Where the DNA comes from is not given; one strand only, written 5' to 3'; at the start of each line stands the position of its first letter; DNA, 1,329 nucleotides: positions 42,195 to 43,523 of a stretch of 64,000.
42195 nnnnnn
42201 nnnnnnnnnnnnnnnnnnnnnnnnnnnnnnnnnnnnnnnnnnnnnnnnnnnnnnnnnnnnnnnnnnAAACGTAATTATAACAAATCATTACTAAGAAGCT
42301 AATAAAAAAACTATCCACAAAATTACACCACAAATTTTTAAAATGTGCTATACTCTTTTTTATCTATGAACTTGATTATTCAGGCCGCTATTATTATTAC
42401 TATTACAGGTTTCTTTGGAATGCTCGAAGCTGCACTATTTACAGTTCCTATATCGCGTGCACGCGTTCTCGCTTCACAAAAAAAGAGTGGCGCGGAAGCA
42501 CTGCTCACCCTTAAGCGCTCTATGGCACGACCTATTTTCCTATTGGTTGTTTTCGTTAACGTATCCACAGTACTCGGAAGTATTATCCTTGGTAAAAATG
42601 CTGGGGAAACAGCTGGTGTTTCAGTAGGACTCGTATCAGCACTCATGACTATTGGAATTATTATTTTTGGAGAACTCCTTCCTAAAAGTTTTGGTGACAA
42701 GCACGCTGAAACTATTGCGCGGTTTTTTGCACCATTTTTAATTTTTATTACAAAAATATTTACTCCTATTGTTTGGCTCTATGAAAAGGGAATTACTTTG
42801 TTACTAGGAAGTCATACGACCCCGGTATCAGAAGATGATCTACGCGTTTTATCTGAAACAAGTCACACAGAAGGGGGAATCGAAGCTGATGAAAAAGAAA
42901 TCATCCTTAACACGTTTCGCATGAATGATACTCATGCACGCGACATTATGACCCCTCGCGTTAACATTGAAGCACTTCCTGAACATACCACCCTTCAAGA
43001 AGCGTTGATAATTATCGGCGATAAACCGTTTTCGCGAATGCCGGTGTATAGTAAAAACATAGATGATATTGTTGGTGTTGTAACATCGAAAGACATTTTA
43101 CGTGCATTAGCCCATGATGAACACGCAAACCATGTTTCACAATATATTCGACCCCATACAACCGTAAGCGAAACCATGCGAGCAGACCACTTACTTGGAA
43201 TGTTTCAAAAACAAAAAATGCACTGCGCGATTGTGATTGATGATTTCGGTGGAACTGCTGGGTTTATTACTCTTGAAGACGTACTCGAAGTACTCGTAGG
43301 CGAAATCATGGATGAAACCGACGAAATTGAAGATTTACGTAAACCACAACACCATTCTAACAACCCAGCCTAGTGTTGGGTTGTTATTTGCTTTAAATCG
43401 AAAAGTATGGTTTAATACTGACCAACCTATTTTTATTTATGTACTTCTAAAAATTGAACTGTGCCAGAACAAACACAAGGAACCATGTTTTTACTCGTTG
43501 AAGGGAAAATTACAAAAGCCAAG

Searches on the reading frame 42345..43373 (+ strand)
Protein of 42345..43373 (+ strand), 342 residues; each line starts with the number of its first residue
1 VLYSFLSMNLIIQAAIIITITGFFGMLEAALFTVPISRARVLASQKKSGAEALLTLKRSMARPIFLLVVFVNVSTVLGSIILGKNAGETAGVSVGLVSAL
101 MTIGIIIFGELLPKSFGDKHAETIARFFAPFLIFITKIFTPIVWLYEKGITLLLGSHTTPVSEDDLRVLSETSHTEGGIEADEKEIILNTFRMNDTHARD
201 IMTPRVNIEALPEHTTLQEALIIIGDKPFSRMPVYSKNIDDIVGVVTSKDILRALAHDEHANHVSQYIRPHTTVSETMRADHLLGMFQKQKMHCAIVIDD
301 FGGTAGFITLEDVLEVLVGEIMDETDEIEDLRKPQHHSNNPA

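Call 8: search_protein_families(library=pfam, proteins=[window:42345-43373:+], max_evalue=0.01)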
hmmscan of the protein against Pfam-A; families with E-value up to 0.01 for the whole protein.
window:42345-43373:+ (342 aa): 2 families
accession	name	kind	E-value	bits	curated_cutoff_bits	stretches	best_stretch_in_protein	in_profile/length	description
PF01595.25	CNNM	-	1.2e-34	120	28.4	1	14-183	3-181/181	Cyclin M transmembrane N-terminal domain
PF00571.33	CBS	-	4.6e-19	68.9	24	2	198-256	1-56/57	CBS domain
